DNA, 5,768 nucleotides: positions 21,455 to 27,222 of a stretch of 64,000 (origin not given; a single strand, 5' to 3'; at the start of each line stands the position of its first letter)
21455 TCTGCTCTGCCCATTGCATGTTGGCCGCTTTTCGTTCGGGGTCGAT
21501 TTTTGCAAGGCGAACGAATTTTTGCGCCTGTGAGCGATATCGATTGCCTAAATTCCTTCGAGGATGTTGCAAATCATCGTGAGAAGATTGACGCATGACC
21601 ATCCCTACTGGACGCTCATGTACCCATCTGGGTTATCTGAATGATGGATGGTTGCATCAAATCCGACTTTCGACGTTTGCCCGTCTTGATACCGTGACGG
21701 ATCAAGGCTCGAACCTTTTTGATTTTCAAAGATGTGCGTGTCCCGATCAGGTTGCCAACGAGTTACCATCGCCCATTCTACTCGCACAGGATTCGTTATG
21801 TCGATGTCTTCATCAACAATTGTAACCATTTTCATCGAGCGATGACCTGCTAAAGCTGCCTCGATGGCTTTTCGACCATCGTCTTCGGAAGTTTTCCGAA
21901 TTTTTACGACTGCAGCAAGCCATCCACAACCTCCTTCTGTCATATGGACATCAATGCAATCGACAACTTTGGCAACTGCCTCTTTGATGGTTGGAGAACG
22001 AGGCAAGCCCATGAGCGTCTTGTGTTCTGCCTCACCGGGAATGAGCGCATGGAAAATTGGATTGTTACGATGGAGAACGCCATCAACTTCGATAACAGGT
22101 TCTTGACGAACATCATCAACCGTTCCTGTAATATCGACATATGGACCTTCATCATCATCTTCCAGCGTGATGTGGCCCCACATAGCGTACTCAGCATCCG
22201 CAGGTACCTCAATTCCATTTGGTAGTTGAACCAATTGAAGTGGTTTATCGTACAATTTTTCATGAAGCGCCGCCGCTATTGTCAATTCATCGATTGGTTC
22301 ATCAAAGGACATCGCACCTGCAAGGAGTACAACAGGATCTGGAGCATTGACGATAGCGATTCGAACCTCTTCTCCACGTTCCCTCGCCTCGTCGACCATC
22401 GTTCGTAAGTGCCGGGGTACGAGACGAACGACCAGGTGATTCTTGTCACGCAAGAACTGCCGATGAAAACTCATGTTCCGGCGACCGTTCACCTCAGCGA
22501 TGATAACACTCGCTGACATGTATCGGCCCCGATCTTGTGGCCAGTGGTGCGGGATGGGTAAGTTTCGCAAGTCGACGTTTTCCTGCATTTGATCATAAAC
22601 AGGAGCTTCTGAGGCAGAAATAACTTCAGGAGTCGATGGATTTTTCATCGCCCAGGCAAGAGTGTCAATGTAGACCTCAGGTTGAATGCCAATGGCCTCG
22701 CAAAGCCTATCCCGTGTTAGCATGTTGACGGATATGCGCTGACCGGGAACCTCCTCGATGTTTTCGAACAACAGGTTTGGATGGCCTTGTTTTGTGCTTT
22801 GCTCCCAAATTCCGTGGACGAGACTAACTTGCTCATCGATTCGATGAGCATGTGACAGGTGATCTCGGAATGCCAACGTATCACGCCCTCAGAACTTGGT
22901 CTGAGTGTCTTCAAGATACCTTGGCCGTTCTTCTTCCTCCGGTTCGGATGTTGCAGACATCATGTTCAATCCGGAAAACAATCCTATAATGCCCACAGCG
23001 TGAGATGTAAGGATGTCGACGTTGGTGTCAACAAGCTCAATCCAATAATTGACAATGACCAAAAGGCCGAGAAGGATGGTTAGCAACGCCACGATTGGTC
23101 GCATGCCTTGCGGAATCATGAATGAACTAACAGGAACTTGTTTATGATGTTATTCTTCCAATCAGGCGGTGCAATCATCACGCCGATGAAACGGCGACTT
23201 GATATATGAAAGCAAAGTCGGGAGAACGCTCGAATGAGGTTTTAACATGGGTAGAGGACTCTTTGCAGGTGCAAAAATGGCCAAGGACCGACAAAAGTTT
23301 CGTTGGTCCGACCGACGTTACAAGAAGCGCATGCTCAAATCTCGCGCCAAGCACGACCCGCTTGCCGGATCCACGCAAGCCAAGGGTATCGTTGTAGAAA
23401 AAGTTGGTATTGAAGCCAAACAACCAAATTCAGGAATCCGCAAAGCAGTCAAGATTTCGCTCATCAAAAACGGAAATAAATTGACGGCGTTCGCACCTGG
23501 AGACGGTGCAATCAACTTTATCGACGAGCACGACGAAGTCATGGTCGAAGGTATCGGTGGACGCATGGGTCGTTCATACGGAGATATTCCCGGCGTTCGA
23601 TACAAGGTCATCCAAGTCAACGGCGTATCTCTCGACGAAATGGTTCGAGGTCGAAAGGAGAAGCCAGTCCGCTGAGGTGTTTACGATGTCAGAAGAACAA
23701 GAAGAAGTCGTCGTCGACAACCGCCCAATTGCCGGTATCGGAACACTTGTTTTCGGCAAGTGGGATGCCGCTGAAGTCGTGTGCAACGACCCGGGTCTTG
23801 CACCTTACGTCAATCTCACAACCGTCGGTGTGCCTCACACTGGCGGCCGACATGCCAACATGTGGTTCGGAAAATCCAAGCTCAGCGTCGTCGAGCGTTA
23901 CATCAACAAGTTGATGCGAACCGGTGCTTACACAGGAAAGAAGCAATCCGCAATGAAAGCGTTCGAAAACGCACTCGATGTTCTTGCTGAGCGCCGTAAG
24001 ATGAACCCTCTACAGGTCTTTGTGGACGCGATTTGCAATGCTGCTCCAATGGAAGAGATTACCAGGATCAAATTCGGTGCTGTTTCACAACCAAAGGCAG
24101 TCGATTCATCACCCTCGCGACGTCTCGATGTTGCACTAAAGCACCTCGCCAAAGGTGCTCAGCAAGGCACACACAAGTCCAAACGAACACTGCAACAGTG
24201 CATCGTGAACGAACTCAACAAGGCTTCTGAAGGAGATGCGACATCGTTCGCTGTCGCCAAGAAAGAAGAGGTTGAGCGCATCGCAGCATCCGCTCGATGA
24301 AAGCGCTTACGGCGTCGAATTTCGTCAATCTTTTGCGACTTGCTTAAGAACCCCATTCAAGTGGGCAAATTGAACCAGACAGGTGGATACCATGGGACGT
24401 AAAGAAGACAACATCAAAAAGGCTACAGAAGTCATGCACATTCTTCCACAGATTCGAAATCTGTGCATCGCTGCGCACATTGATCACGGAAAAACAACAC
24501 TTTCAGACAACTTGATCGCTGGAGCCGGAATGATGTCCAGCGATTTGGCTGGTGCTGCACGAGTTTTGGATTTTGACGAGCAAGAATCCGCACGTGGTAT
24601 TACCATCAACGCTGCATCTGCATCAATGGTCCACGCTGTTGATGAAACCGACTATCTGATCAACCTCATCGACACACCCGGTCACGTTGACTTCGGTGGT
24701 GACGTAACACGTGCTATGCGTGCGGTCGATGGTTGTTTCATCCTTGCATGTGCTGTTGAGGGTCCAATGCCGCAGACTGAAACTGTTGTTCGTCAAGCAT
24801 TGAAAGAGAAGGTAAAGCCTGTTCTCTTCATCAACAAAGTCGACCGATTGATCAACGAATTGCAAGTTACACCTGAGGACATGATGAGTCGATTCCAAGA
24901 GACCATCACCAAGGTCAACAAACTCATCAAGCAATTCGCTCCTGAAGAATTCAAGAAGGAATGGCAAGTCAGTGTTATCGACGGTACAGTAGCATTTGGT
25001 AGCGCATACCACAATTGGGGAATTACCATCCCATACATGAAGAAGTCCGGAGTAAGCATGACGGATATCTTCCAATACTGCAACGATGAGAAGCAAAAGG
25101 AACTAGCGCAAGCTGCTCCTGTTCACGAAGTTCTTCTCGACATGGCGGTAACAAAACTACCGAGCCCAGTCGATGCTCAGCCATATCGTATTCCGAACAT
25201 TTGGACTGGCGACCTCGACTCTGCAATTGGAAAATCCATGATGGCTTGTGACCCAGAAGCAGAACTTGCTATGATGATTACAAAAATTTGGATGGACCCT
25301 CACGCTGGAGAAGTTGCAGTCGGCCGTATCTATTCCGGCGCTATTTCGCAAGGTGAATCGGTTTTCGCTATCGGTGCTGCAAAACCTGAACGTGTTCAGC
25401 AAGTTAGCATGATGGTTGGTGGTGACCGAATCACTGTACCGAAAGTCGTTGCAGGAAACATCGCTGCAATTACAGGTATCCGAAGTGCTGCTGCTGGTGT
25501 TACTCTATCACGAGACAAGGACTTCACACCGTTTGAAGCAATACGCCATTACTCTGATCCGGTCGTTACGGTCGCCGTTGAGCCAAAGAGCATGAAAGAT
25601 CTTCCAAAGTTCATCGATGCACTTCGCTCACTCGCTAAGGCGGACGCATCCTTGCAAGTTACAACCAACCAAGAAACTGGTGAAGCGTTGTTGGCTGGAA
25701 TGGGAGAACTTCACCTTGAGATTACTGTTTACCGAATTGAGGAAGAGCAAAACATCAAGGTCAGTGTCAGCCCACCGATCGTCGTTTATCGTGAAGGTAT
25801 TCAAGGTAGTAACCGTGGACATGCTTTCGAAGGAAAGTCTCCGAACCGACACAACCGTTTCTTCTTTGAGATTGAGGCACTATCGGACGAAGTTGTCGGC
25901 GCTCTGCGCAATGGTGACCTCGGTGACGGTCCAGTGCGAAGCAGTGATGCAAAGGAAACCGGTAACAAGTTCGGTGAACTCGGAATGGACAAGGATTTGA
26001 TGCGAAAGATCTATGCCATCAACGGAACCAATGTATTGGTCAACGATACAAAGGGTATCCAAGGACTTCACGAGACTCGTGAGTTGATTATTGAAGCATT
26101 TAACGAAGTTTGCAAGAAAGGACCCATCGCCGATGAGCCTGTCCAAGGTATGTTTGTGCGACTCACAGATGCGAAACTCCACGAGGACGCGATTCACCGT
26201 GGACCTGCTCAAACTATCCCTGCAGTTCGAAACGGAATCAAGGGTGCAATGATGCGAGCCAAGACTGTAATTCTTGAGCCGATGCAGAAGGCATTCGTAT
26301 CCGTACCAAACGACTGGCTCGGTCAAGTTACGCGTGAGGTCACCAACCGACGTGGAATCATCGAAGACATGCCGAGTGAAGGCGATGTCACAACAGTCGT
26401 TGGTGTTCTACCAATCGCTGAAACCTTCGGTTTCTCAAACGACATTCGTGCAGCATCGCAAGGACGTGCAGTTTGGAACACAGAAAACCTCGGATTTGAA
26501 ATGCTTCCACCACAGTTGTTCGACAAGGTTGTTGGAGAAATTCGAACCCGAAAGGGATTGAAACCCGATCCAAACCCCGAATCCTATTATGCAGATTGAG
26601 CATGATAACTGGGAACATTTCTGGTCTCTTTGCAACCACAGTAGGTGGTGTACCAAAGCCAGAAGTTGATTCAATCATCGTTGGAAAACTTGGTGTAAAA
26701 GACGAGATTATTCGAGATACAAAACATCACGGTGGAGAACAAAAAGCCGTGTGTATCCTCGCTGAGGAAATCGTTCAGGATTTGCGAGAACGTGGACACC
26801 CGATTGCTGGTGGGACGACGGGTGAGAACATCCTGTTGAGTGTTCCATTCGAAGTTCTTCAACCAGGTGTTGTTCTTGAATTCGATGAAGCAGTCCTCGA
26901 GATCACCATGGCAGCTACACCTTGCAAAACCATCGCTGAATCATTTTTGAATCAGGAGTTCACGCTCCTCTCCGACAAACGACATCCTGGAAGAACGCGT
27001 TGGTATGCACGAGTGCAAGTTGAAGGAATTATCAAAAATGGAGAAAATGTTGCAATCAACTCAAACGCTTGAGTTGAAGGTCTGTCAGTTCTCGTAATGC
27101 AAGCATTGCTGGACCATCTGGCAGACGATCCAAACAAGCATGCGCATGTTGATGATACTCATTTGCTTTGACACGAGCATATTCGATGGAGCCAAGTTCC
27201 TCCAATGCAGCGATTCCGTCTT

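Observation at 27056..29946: Isoprenoid block with isopentenyl phosphate kinase next to a single-polypeptide fusion of type-1 IPP isomerase and GGPP synthase.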

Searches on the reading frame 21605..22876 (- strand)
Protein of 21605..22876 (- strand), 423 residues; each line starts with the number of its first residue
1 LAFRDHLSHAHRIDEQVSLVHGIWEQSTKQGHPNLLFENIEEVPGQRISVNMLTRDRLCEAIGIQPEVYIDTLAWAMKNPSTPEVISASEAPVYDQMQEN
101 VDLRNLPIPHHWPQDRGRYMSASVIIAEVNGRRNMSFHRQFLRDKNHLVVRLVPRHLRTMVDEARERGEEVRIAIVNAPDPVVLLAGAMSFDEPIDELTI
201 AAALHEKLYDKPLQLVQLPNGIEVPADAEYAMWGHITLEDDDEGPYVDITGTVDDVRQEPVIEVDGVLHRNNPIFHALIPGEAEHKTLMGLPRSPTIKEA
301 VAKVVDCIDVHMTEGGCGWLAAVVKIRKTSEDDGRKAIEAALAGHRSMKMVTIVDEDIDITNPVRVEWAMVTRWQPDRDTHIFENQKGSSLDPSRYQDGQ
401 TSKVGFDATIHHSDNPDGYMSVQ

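Call 34: search_protein_families(library=pfam, proteins=[window:21605-22876:-], max_evalue=0.00001)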
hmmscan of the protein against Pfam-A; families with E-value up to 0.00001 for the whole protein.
window:21605-22876:- (423 aa): 2 families
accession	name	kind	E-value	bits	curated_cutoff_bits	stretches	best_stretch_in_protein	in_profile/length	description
PF01977.22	UbiD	-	1.8e-49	168.2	23.3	1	87-282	4-205/206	3-octaprenyl-4-hydroxybenzoate carboxy-lyase Rift-related domain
PF20696.2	UbiD_C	-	1.1e-34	119.6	24.2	1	287-408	2-127/127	3-octaprenyl-4-hydroxybenzoate carboxy-lyase C-terminal domain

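Call 50: search_protein_families(library=ncbifam, proteins=[window:21605-22876:-], max_evalue=0.00001)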
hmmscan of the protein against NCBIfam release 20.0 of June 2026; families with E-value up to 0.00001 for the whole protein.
window:21605-22876:- (423 aa): 7 families
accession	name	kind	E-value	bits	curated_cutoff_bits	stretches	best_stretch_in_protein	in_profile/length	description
TIGR00148.1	TIGR00148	subfamily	2.2e-94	316.6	244.85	1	11-409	19-436/438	UbiD family decarboxylase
NF041204.1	VdcC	exception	8.1e-50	169.6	650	1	27-413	39-440/467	non-oxidative hydroxyarylic acid decarboxylases subunit C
TIGR03701.1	mena_SCO4490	equivalog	3.7e-34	118.2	495.9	1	90-395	114-425/433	menaquinone biosynthesis decarboxylase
NF008175.0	PRK10922.1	equivalog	1.1e-31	110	788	1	91-411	128-458/497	4-hydroxy-3-polyprenylbenzoate decarboxylase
TIGR02724.1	phenyl_P_beta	equivalog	2.3e-28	98.8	468.95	1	28-411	38-442/472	phenylphosphate carboxylase subunit beta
NF041219.1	BagN_FevL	exception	6.9e-19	67.7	1000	1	72-282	111-327/502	bagremycin/ferroverdin biosynthesis UbiD family decarboxylase BagN/FevL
TIGR02723.1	phenyl_P_alpha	equivalog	1e-18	67.3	564.6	1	35-396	51-426/485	phenylphosphate carboxylase subunit alpha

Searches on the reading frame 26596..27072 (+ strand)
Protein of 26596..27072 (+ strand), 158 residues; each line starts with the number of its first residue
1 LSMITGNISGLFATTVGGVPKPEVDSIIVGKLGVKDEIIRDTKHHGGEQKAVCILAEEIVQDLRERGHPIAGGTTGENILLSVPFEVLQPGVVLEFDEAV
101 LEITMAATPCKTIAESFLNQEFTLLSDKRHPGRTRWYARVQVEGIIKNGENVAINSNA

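Call 3: search_protein_families(library=pfam, proteins=[window:26596-27072:+])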
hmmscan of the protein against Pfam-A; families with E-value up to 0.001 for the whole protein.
window:26596-27072:+ (158 aa): 1 family
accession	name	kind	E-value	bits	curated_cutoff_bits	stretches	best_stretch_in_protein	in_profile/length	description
PF03473.23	MOSC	-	1.6e-16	60.8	22.7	1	41-152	1-119/120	MOSC domain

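Call 5: search_protein_families(library=ncbifam, proteins=[window:26596-27072:+], max_evalue=0.01)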
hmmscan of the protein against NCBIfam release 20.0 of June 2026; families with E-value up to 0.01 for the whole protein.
window:26596-27072:+ (158 aa): 2 families
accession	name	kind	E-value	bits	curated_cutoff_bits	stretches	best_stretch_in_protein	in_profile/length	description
NF008577.1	PRK11536.1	equivalog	7.9e-05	22.1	294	1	4-156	7-163/222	6-hydroxyaminopurine reductase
NF011069.0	PRK14499.1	equivalog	0.0042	16.2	457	1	35-113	188-269/308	cyclic pyranopterin monophosphate synthase MoaC/MOSC-domain-containing protein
